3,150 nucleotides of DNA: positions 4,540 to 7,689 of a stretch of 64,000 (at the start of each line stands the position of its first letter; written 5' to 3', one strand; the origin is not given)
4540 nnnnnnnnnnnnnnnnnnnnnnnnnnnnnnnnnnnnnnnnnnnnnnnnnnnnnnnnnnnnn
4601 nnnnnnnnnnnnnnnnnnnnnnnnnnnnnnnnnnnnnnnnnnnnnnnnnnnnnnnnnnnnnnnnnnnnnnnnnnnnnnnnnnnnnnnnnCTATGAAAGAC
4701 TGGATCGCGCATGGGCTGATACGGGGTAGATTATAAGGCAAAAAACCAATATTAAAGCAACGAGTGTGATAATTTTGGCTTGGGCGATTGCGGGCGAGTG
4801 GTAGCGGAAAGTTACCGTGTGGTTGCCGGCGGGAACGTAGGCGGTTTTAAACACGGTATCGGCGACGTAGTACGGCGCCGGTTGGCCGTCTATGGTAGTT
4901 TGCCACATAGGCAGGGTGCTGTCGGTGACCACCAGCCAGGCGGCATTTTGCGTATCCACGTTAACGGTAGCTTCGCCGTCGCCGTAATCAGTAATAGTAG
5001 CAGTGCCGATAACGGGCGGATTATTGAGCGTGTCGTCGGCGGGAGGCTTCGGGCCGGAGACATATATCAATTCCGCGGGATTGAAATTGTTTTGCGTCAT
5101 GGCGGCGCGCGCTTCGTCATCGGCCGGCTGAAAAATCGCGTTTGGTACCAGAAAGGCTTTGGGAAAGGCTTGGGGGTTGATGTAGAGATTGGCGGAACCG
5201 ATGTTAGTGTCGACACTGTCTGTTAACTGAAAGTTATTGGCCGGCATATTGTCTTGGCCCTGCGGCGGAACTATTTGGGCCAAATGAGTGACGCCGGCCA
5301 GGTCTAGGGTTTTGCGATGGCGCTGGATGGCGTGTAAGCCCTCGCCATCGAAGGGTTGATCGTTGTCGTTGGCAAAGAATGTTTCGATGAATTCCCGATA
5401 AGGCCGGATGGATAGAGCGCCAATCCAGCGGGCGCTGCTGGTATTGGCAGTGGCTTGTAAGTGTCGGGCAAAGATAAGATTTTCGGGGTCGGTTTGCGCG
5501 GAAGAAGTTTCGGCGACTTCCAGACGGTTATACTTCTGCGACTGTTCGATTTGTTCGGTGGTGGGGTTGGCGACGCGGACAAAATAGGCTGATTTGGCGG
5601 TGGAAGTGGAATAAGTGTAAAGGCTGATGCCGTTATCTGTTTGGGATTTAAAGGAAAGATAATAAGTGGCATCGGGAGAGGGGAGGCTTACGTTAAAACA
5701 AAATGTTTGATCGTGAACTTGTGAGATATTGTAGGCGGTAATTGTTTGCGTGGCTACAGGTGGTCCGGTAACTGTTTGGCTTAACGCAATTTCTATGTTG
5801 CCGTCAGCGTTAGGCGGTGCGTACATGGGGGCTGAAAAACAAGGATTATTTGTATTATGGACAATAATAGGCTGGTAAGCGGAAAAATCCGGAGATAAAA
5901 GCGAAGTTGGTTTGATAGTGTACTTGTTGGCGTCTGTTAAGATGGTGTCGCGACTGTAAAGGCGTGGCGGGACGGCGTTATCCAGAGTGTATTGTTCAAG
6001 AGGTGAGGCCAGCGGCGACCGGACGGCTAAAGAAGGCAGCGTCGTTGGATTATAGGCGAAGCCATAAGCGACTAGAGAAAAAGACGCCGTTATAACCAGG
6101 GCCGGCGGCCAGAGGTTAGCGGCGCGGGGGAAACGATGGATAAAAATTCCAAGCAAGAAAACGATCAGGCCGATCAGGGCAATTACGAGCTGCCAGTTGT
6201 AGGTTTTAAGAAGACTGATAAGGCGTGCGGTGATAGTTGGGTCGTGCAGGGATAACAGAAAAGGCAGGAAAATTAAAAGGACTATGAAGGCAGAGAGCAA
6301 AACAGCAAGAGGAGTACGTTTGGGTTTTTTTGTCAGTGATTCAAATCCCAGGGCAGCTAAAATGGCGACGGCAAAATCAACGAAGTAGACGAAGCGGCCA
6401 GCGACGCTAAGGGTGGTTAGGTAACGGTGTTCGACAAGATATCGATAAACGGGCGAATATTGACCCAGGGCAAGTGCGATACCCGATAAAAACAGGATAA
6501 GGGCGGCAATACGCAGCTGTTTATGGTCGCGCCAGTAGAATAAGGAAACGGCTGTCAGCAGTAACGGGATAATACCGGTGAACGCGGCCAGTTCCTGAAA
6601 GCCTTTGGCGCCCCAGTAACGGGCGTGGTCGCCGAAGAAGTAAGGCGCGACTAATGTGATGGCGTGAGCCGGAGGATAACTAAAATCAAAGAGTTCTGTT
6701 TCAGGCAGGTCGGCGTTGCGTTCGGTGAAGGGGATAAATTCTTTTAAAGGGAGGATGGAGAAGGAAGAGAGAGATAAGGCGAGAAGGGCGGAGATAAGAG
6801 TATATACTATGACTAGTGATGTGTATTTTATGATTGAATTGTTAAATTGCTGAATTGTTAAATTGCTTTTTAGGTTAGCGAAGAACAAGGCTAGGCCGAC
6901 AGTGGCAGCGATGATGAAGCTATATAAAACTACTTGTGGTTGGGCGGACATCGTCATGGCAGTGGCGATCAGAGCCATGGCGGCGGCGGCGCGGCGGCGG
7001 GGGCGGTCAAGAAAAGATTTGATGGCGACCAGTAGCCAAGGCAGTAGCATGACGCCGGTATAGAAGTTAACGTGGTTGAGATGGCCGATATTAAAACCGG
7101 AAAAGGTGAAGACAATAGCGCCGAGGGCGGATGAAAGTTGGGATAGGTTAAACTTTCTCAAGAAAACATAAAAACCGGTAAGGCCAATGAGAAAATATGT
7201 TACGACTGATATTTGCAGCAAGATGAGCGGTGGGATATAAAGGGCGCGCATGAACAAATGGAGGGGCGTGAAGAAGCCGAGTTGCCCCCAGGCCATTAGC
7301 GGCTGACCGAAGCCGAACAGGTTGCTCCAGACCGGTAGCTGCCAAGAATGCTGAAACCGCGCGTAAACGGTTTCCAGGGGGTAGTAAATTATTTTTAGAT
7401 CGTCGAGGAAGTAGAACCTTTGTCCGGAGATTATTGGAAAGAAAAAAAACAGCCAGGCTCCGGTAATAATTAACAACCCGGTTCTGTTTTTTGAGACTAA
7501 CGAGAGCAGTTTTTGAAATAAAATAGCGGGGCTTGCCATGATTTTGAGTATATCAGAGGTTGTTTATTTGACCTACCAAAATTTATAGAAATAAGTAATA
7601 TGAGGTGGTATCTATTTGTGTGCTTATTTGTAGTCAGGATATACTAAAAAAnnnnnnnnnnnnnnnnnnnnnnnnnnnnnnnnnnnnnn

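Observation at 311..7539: Three tandem YfhO-family GT-C paralogs, one disrupted.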

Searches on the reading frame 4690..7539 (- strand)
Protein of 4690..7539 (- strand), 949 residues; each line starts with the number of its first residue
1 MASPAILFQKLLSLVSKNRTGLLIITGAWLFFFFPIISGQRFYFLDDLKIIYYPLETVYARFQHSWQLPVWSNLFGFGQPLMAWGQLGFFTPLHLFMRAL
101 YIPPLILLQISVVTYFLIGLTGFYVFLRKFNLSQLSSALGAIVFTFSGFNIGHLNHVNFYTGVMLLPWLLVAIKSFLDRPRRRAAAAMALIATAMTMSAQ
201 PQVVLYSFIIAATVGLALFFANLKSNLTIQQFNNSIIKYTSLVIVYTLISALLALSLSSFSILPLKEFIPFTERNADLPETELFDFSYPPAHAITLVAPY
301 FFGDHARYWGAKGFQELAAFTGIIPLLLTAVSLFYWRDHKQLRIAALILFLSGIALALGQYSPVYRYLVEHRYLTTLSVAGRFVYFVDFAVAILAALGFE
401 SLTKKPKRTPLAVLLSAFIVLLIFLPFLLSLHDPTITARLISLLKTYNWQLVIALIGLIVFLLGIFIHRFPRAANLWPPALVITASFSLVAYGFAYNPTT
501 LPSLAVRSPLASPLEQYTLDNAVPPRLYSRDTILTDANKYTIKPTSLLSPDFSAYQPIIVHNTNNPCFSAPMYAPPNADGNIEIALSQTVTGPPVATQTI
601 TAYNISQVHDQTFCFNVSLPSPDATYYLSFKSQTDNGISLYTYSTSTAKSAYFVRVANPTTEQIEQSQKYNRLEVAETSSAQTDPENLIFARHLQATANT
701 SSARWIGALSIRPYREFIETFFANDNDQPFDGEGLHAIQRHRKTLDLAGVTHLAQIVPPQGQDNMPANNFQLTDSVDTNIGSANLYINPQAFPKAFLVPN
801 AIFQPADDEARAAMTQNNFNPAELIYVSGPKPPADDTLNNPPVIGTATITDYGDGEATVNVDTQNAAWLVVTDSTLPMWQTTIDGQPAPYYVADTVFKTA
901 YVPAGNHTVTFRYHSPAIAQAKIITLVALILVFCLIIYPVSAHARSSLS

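Call 5: search_protein_families(library=pfam, proteins=[window:4690-7539:-], max_evalue=0.01)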
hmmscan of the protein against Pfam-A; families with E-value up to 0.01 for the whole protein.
window:4690-7539:- (949 aa): 1 family
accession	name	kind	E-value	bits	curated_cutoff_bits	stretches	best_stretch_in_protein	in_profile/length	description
PF09586.16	YfhO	-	1e-06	27.9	28.5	1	849-925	758-835/835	Bacterial membrane protein YfhO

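Call 10: search_protein_families(library=ncbifam, proteins=[window:4690-7539:-], max_evalue=1)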
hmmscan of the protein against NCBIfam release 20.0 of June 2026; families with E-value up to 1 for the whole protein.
window:4690-7539:- (949 aa): 0 families

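Call 11: search_protein_families(library=pfam, proteins=[window:4690-7539:-], max_evalue=10)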
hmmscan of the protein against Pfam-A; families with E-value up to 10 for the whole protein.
window:4690-7539:- (949 aa): 4 families
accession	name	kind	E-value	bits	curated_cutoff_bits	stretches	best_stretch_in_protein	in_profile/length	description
PF09586.16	YfhO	-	1e-06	27.9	28.5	2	849-925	758-835/835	Bacterial membrane protein YfhO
PF11847.13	GT-C_AftD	-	0.13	10.6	26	1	69-213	35-182/661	Alpha-(1->3)-arabinofuranosyltransferase, N-terminal GT-C domain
PF02935.21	COX7C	-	0.43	11.4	25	1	404-432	33-60/64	Cytochrome c oxidase subunit VIIc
PF10342.15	Kre9_KNH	-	0.66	11.2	24.6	1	576-645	22-90/94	Kre9/KNH-like N-terminal Ig-like domain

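Call 13: find_homologous_proteins(query=window:4690-7539:-, max_evalue=0.001)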
Query window:4690-7539:- (949 aa): 270 proteins with E <= 0.001 among 8000 candidates; the best 120 are listed.
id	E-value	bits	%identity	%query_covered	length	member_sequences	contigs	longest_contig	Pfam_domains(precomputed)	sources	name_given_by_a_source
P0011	0.0e+0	1756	100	83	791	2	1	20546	-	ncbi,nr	ncbi:MAG: hypothetical protein U1C49_02445, partial [Candidatus Andersenbacteria bacterium]|nr:hypot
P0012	8.0e-267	906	48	96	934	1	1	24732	PF09586.17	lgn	-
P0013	7.9e-264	896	47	98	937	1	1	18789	PF09586.17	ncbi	-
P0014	2.3e-258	878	47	99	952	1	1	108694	PF09586.17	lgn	-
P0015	3.2e-258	878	45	98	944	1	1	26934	PF09586.17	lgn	-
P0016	1.4e-254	866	47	96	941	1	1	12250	-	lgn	-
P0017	3.1e-253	861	46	98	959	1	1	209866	PF09586.17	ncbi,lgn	ncbi:MAG: hypothetical protein WD200_03885 [Candidatus Andersenbacteria bacterium]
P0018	7.5e-253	860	46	95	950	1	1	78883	PF09586.17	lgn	-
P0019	1.0e-252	860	46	98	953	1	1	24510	PF09586.17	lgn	-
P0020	7.1e-252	857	46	97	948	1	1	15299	PF09586.17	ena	-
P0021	3.2e-251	855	47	98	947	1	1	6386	PF09586.17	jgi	jgi:hypothetical protein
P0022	4.4e-251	854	45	98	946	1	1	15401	-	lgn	-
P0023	5.0e-251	854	47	99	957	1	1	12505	PF09586.17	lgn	-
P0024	1.5e-250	852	47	98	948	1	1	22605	PF09586.17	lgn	-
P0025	8.9e-250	850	45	98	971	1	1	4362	PF09586.17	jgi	jgi:hypothetical protein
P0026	3.0e-249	848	46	96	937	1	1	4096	PF09586.17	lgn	-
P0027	7.1e-249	847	46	98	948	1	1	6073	PF09586.17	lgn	-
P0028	8.0e-249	847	46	97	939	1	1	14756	PF09586.17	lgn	-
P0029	1.1e-248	846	45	96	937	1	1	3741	PF09586.17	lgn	-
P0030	1.8e-248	846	47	97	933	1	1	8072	PF09586.17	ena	-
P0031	6.7e-247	840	47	97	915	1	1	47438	PF09586.17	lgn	-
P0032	7.1e-247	840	46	99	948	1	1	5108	PF09586.17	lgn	-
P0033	7.2e-246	837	46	98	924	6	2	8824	PF09586.17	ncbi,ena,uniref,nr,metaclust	ncbi:MAG: hypothetical protein A3E36_02000 [Candidatus Andersenbacteria bacterium RIFCSPHIGHO2_12_FU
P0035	3.1e-245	835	47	97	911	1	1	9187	PF09586.17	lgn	-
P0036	3.4e-245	835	45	96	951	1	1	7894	PF09586.17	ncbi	-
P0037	4.1e-245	835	45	98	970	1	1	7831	PF09586.17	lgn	-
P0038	5.7e-245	834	45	96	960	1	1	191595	PF09586.17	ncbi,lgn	ncbi:MAG: YfhO family protein [Candidatus Andersenbacteria bacterium]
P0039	1.7e-244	832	45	97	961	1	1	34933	PF09586.17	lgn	-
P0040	5.5e-244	831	45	99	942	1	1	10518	PF09586.17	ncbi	-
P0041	5.8e-244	831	46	98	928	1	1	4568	PF09586.17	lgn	-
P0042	7.2e-244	830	45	98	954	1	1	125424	PF09586.17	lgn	-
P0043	7.8e-244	830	46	98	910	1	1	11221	PF09586.17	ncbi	-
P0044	2.4e-243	829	46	97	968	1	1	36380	PF09586.17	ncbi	-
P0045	2.7e-242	825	45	97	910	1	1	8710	PF09586.17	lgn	-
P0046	3.9e-242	825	46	95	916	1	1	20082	PF09586.17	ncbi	-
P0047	4.4e-242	824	45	97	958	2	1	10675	PF09586.17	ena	-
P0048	3.2e-241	822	44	98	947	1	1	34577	PF09586.17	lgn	-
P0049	3.6e-241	821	45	97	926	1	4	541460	PF09586.17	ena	-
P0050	1.1e-240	820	44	96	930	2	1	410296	PF09586.17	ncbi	-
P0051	1.9e-240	819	43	98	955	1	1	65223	PF09586.17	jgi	jgi:hypothetical protein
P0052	2.1e-240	819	46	95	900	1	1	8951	PF09586.17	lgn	-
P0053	1.9e-239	816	44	98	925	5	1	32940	PF09586.17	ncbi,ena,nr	ncbi:MAG TPA: hypothetical protein VJI96_04615 [Candidatus Andersenbacteria bacterium]|nr:hypothetic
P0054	2.3e-239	815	45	96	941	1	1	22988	PF09586.17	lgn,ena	-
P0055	4.2e-239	815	45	98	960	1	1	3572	PF09586.17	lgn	-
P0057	1.3e-238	813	45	97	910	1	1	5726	PF09586.17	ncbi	-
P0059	2.5e-238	812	44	97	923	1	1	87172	PF09586.17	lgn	-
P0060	2.6e-238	812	44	98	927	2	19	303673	PF09586.17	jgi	jgi:hypothetical protein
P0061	3.2e-238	812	44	97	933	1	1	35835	PF09586.17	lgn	-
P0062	9.8e-238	810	44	96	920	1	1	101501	PF09586.17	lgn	-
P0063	1.0e-237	810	45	96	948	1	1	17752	PF09586.17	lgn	-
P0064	1.4e-237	810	44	95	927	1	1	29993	PF09586.17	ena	-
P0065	1.4e-237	810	42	97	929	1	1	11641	PF09586.17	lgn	-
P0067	3.4e-237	808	44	96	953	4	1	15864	PF09586.17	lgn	-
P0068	3.5e-237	808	44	98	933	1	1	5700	PF09586.17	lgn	-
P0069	1.3e-236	806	45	97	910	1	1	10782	PF09586.17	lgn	-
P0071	4.4e-236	805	44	96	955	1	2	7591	PF09586.17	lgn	-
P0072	2.1e-235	802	43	98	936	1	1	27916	PF09586.17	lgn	-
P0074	3.9e-235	801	45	97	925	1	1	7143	PF09586.17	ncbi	-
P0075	7.4e-235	801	45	97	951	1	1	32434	PF09586.17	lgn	-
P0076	1.0e-234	800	43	97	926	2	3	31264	PF09586.17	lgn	-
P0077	1.3e-234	800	45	97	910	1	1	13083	PF09586.17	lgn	-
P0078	2.0e-234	799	44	98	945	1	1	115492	PF09586.17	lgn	-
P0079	2.8e-234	799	45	97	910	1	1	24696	PF09586.17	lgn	-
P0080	5.9e-234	798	45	97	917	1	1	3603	PF09586.17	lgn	-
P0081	1.3e-233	796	44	97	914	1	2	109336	PF09586.17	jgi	jgi:hypothetical protein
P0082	4.4e-233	795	44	98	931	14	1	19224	PF09586.17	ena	-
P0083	6.9e-233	794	44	98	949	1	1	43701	PF09586.17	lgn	-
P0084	7.8e-233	794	44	95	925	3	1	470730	PF09586.17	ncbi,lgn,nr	ncbi:MAG: YfhO family protein [Candidatus Andersenbacteria bacterium]|nr:YfhO family protein [Candid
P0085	1.1e-232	793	45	97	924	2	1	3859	PF09586.17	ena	-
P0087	1.2e-232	793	44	97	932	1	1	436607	PF09586.17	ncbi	-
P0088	5.7e-232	791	43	98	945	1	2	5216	PF09586.17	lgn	-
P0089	5.9e-232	791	43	99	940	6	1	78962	PF09586.17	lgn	-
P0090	9.9e-232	790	44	97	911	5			PF09586.17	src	-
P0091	2.3e-231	789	43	99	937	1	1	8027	PF09586.17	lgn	-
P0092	5.5e-231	788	44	95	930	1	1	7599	PF09586.17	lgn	-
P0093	2.3e-230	786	43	98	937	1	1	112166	PF09586.17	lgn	-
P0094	3.9e-230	785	43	97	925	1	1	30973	PF09586.17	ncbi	-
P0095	4.4e-230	785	43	98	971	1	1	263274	PF09586.17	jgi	jgi:hypothetical protein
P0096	5.6e-230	784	44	96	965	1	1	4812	PF09586.17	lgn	-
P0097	4.6e-229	781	43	98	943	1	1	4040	PF09586.17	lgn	-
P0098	3.9e-228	778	42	96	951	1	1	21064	PF09586.17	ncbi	-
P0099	8.5e-228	777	43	97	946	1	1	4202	PF09586.17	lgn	-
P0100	1.2e-227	777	43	97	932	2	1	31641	PF09586.17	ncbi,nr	ncbi:MAG: hypothetical protein O3A36_01970 [bacterium]|nr:hypothetical protein [bacterium]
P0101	1.1e-226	773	43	98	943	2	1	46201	PF09586.17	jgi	-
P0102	5.7e-226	771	43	97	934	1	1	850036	PF09586.17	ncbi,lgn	-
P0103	6.9e-226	771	43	97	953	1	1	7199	PF09586.17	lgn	-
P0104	7.2e-226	771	45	98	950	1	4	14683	PF09586.17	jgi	-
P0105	7.2e-226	771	44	97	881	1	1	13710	PF09586.17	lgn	-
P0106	1.0e-225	770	42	98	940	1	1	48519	PF09586.17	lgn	-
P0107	3.2e-225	769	45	96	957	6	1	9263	PF09586.17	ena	-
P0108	6.8e-225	768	43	97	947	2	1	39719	PF09586.17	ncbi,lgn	-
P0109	3.3e-224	765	42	97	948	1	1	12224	PF09586.17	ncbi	-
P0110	5.9e-224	764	43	96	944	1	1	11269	PF09586.17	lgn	-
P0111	6.0e-223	761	42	97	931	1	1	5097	PF09586.17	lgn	-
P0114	7.0e-219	748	54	41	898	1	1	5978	PF09586.17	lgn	-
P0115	8.6e-218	744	41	98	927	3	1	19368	PF09586.17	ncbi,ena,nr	ncbi:hypothetical protein CL628_04115 [bacterium]|nr:hypothetical protein [bacterium]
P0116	9.4e-218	744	41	98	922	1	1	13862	PF09586.17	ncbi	-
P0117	2.7e-217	742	42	97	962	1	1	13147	PF09586.17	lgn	-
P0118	6.2e-216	738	44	96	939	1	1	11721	PF09586.17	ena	-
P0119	2.4e-215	736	43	98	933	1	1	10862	PF09586.17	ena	-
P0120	7.5e-214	731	40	98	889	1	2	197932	PF09586.17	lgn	-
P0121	1.7e-211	723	41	97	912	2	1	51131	PF09586.17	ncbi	-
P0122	3.1e-211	722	42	96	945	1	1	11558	PF09586.17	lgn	-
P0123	7.7e-211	721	41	99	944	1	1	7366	PF09586.17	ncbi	-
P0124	1.5e-209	717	41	97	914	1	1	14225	PF09586.17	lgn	-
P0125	1.3e-208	714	51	38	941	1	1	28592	PF09586.17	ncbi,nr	ncbi:MAG: hypothetical protein HY372_02205 [Candidatus Andersenbacteria bacterium]|nr:hypothetical p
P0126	2.3e-206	706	42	97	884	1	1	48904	PF09586.17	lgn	-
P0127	4.8e-205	702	41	96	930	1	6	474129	PF09586.17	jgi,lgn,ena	jgi:hypothetical protein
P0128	8.6e-205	701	40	98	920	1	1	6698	PF09586.17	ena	-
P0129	6.0e-204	698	43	93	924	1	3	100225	PF09586.17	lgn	-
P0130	6.9e-204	698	40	96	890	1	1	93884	PF09586.17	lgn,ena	-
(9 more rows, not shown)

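Call 22: search_solved_structures(query=A1, max_evalue=1)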
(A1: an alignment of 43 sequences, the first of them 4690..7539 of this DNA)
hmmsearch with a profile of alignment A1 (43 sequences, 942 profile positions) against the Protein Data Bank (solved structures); distinct sequences matched with E-value up to 1: 0.

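Call 39: search_protein_families(library=pfam, alignment_id=A1, max_evalue=0.001)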
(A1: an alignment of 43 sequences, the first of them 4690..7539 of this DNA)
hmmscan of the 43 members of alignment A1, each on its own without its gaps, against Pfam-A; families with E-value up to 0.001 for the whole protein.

A. member 1, window:4690-7539:- (949 aa): 1 family
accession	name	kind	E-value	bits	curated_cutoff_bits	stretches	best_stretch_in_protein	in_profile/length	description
PF09586.16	YfhO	-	1e-06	27.9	28.5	1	849-925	758-835/835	Bacterial membrane protein YfhO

B. families by the number of members that match (of 43 scanned): 1 family
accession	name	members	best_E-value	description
PF09586.16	YfhO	42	1.2e-18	Bacterial membrane protein YfhO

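Call 64: predict_structure(alignment_id=A1)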
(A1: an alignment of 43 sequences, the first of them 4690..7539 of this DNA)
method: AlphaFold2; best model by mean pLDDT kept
length: 949 residues; sequences in the alignment: 43
mean_pLDDT: 90.6   pTM: 0.89
mean pLDDT of the five models: 90.6, 89.9, 88.1, 88.1, 87.8
residues with pLDDT >= 90: 678; 70-90: 224; 50-70: 41; < 50: 6
segments of 3 or more residues with pLDDT < 50: 836-838
pLDDT, mean of each block of 10 residues (from residue 1): 78 93 98 95 89 93 94 92 79 94 95 97 98 98 97 92 97 96 95 94 95 98 82 81 97 96 92 89 92 95 84 84 97 94 98 96 96 89 96 98 86 92 96 92 92 95 88 91 97 90 85 94 94 75 89 93 87 87 94 92 84 90 88 93 80 93 92 80 82 90 78 92 78 82 96 90 92 90 95 95 92 94 93 59 84 96 94 96 97 97 96 97 97 86 54
secondary structure, 60 per line:
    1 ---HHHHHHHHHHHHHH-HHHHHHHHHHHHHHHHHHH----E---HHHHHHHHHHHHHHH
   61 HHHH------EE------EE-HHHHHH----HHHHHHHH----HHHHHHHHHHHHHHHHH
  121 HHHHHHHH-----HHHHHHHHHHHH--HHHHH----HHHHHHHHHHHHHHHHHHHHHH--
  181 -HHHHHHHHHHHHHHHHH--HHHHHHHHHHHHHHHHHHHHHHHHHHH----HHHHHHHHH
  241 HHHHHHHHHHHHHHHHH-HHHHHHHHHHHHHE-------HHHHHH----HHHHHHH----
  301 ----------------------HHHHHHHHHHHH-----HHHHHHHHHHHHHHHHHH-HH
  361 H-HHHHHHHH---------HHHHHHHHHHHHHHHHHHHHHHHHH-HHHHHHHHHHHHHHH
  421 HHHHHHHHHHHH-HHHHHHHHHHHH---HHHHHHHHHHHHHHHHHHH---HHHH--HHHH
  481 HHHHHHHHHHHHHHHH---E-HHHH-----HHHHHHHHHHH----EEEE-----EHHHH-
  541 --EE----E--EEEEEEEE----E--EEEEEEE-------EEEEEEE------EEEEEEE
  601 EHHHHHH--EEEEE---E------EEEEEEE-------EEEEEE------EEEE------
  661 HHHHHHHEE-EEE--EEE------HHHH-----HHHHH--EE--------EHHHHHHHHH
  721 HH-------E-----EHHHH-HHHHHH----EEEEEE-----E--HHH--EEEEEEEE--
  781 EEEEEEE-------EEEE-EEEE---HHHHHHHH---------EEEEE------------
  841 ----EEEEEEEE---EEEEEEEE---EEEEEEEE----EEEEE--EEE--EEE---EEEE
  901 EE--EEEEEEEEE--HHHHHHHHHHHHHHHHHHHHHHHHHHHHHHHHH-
elements in order (helices of 4 or more, strands of 3 or more residues): H4-17 H19-37 H46-64 H82-87 H92-99 H104-128 H134-145 H148-152 H157-178 H182-198 H201-227 H232-257 H259-271 H280-285 H290-296 H323-334 H340-357 H363-370 H380-404 H406-432 H434-445 H449-467 H471-474 H477-496 H502-505 H511-521 E526-529 H536-539 E552-559 E567-573 E581-587 E594-601 H602-607 E610-614 E625-631 E639-644 E651-654 H661-667 E671-673 E676-678 H685-688 H694-698 H712-722 H737-740 H742-747 E752-757 E771-778 E781-787 E795-798 E800-803 H807-814 E824-828 E845-852 E856-863 E867-874 E879-883 E886-888 E891-893 E897-902 E905-913 H916-948
